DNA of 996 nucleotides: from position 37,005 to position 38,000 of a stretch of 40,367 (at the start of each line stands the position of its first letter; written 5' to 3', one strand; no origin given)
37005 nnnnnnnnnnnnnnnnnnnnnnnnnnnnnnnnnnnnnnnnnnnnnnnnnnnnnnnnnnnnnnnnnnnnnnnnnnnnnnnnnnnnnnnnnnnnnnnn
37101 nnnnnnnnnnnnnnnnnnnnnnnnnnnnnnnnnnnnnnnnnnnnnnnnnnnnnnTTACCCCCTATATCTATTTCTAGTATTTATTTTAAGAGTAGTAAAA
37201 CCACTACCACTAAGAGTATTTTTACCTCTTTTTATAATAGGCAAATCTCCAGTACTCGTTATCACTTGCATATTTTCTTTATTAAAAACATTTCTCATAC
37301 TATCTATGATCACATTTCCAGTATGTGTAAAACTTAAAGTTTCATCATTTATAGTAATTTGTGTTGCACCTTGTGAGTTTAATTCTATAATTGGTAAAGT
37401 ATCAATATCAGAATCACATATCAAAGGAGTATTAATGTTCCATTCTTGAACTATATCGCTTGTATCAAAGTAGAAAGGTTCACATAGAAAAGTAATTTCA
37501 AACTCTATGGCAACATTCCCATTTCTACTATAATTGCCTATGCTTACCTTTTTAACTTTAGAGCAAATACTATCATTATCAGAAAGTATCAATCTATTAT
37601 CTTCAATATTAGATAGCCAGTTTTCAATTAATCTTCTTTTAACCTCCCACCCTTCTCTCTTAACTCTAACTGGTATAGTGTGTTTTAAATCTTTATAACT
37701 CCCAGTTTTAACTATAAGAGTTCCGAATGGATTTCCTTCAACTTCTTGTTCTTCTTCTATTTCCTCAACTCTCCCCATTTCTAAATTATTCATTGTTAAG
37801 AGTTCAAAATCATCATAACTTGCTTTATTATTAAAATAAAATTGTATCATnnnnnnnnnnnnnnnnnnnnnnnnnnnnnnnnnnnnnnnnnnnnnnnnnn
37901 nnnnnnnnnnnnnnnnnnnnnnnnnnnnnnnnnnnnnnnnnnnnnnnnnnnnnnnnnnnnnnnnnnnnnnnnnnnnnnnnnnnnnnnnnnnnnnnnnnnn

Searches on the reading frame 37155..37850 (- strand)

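Call 10: search_protein_families(library=phrogs, proteins=[window:37155-37850:-], max_evalue=0.00001)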
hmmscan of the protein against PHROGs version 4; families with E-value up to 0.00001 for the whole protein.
window:37155-37850:- (231 aa): 1 family
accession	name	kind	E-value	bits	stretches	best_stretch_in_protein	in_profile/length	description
phrog_33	-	tail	1.6e-27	97.8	1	2-230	34-280/651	distal tail protein Dit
